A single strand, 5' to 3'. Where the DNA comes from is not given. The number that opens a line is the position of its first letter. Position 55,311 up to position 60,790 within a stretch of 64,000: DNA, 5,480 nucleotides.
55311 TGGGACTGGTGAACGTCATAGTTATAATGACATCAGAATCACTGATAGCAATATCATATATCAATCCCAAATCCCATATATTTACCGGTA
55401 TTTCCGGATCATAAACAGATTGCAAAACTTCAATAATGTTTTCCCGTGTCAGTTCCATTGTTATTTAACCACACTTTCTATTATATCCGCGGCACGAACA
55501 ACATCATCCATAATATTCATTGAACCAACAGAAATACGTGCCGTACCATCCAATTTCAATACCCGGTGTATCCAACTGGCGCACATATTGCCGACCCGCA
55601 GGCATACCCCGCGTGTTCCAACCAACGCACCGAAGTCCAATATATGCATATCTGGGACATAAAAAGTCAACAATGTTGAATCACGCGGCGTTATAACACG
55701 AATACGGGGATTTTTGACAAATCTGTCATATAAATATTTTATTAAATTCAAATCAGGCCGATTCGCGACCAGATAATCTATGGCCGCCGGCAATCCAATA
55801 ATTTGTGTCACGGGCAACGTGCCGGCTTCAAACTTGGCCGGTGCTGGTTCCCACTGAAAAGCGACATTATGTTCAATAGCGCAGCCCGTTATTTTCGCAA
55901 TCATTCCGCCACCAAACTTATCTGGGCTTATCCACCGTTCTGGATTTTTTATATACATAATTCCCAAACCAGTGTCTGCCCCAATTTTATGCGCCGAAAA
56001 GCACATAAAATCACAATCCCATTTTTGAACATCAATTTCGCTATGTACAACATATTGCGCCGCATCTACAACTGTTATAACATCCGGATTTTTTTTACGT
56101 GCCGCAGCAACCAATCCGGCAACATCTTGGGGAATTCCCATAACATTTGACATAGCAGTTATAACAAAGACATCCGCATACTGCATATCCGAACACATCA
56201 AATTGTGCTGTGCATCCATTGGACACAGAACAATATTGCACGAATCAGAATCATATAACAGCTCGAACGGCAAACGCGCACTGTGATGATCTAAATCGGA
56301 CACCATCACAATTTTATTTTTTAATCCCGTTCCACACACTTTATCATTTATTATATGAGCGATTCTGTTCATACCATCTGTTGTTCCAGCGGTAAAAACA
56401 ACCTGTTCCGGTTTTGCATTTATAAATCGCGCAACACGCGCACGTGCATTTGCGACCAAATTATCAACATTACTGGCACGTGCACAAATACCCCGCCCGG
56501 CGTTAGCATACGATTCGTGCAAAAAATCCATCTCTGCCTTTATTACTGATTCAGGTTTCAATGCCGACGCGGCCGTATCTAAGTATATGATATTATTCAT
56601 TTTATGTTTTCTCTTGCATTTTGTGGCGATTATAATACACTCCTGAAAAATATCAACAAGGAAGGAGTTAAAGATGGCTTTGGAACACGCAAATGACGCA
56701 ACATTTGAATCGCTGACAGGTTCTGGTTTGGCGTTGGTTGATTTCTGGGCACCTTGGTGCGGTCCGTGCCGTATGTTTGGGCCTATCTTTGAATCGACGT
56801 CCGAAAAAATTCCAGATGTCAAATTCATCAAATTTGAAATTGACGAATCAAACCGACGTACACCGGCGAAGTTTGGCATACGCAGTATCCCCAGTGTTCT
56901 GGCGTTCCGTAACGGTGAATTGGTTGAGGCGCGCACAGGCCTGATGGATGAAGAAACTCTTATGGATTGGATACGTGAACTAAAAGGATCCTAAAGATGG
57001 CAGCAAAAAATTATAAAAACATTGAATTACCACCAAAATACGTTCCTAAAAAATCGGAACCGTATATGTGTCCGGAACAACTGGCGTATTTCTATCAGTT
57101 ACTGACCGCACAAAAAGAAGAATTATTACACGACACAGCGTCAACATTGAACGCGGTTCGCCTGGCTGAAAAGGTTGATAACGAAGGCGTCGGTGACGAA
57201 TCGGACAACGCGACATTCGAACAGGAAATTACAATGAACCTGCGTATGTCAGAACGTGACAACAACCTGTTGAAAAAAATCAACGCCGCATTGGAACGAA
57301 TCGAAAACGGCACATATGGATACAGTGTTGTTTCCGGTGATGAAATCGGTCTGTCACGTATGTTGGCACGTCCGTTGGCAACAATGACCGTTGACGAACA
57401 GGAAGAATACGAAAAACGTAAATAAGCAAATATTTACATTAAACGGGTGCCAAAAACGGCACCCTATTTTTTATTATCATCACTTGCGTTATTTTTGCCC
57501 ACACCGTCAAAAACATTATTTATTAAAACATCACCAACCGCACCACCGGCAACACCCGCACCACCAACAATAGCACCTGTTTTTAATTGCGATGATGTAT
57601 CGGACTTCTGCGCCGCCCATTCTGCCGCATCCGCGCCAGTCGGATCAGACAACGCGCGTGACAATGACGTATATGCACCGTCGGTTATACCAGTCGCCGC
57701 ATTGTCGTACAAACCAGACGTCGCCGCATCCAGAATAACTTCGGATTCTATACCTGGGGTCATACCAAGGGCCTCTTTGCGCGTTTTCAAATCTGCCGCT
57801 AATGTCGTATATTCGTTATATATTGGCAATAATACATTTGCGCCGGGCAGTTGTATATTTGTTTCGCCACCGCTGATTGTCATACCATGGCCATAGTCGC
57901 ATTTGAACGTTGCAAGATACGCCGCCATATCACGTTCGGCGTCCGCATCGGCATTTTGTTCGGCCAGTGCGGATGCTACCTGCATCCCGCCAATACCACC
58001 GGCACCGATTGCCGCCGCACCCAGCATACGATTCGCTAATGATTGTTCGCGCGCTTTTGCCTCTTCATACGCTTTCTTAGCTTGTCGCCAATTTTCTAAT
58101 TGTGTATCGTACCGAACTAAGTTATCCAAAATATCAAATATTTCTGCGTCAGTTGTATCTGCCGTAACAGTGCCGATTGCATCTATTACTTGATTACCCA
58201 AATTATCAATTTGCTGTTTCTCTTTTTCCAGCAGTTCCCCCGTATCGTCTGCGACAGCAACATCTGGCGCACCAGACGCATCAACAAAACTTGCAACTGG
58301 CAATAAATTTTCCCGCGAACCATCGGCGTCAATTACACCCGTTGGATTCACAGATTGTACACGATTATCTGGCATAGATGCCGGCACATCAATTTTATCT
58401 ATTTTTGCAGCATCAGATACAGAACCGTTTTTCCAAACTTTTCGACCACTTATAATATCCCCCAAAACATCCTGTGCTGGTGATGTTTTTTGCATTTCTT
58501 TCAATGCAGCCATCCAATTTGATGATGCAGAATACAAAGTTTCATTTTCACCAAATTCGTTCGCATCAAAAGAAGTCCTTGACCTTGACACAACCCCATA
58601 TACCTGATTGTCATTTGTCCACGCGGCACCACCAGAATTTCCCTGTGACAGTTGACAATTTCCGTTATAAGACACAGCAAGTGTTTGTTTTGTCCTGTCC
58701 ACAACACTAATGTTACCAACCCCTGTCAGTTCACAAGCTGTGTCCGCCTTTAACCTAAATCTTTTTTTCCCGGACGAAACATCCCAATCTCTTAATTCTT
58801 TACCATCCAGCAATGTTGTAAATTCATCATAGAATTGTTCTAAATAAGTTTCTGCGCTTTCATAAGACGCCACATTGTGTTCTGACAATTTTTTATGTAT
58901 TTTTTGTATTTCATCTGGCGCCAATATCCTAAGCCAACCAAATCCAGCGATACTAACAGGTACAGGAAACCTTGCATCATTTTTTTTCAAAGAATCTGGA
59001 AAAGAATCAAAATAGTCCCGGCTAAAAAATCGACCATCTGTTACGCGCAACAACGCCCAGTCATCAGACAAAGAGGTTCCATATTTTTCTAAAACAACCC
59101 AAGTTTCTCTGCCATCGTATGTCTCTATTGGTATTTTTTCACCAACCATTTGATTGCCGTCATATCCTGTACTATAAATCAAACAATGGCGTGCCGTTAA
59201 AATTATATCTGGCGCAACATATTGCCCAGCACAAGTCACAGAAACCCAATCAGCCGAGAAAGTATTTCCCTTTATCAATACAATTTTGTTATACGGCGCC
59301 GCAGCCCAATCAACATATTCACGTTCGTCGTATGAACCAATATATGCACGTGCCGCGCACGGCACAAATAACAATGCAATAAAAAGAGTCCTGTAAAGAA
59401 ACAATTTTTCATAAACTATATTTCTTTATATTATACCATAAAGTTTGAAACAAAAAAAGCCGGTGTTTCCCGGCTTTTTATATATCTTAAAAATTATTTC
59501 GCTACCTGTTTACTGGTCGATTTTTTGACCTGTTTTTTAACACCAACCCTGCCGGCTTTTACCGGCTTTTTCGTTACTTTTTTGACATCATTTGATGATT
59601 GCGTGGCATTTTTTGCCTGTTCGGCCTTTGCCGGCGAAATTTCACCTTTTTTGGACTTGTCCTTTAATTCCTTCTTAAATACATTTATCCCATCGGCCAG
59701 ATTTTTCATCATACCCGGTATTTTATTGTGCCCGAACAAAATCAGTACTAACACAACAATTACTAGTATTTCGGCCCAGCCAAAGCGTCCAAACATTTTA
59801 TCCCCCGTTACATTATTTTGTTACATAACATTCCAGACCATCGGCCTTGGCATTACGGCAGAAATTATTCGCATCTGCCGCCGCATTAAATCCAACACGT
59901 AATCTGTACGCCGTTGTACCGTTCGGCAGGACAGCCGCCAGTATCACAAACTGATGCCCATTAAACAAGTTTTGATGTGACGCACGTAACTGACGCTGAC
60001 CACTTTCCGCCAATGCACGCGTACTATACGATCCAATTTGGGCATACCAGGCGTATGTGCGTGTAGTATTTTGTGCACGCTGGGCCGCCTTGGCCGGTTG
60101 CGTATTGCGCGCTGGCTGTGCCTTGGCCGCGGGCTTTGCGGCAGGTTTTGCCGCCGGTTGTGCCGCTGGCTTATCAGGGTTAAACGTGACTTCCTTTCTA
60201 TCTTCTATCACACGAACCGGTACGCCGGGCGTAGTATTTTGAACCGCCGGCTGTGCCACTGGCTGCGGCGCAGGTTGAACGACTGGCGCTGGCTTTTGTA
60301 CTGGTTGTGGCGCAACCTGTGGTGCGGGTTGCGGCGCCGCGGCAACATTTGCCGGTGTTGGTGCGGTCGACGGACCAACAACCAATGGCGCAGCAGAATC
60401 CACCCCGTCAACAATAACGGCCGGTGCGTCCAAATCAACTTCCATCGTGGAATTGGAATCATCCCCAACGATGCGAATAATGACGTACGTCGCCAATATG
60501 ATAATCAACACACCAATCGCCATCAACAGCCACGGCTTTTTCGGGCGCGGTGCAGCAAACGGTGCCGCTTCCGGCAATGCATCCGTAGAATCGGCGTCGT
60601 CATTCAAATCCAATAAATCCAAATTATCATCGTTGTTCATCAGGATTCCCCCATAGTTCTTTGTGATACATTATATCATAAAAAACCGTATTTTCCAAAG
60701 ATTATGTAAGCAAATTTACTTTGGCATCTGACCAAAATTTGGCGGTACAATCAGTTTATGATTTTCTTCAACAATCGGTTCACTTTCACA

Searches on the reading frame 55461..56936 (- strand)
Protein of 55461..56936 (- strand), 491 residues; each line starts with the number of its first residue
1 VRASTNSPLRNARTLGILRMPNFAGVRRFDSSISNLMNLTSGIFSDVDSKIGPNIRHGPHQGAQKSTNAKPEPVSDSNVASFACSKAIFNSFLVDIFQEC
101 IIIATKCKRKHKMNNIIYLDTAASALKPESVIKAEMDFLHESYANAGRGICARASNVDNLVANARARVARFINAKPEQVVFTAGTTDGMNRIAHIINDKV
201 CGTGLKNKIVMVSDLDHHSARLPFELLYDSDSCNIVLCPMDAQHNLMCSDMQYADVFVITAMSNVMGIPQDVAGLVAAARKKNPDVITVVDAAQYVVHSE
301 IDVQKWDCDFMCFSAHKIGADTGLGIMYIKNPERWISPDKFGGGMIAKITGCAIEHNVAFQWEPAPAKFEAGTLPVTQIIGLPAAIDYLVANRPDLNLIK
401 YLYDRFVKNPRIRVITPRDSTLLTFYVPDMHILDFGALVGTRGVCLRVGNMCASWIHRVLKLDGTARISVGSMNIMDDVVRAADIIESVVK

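Call 54: search_protein_families(library=pfam, proteins=[window:55461-56936:-], max_evalue=0.001)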
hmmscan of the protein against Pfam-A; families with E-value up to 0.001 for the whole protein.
window:55461-56936:- (491 aa): 1 family
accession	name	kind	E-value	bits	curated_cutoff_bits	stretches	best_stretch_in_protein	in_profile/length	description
PF00266.25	Aminotran_5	-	3.2e-79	267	21.5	1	117-479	1-368/371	Aminotransferase class-V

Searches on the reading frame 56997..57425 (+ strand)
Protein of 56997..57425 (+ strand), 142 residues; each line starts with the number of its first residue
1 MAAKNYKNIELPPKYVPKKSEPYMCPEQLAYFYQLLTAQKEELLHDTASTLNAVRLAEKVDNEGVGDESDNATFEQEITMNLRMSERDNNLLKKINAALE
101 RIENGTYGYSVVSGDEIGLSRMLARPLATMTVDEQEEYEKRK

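Call 99: search_protein_families(library=pfam, proteins=[window:56997-57425:+], max_evalue=0.01)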
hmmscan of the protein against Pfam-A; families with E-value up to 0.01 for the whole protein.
window:56997-57425:+ (142 aa): 2 families
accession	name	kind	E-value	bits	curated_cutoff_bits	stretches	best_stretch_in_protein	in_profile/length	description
PF21157.2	DksA_N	-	1.1e-15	58.1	27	1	28-102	1-71/71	DnaK suppressor protein DksA, N-terminal domain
PF01258.23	zf-dskA_traR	-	0.00062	20.1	24.9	1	113-140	9-36/36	Prokaryotic dksA/traR C4-type zinc finger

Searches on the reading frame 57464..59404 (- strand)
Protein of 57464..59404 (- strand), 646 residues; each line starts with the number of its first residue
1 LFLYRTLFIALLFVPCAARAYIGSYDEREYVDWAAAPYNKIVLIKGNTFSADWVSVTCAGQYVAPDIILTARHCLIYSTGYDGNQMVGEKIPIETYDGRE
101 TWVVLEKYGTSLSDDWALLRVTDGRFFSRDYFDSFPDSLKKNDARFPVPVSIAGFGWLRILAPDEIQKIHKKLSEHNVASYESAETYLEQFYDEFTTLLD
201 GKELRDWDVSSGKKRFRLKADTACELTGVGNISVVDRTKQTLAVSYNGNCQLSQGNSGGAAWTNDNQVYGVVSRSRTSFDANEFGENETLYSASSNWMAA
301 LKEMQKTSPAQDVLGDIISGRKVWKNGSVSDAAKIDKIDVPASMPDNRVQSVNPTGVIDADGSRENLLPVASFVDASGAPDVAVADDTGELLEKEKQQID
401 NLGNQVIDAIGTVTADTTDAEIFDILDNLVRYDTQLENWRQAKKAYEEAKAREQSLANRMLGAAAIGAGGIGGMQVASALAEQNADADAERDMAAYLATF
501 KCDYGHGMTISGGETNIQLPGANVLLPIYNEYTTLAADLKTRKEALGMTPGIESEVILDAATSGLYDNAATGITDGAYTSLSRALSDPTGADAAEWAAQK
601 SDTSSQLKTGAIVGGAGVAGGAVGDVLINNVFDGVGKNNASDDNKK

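Call 54: search_protein_families(library=pfam, proteins=[window:57464-59404:-], max_evalue=0.001)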
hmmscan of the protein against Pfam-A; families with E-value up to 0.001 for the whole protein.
window:57464-59404:- (646 aa): 2 families
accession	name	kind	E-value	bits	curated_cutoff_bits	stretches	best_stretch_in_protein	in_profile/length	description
PF00089.32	Trypsin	-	7.3e-10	39.5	20.6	1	47-173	23-146/220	Trypsin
PF13365.12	Trypsin_2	-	2.1e-06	29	27.6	0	59-126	2-60/144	Trypsin-like peptidase domain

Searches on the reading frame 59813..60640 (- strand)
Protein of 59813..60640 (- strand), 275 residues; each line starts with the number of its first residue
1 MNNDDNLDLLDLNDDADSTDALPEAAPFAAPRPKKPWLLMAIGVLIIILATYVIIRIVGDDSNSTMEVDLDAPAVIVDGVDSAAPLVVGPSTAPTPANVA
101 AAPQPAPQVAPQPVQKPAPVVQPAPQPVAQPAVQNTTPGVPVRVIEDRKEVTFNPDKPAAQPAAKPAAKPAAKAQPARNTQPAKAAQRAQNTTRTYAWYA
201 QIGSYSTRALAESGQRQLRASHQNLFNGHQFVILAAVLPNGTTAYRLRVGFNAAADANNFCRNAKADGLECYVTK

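Call 33: search_protein_families(library=pfam, proteins=[window:59813-60640:-], max_evalue=0.001)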
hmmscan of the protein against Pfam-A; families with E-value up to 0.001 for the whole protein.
window:59813-60640:- (275 aa): 1 family
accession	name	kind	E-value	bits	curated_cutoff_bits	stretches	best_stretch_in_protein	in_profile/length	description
PF05036.18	SPOR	-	4.8e-09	36.8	21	1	197-274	4-75/76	SPOR domain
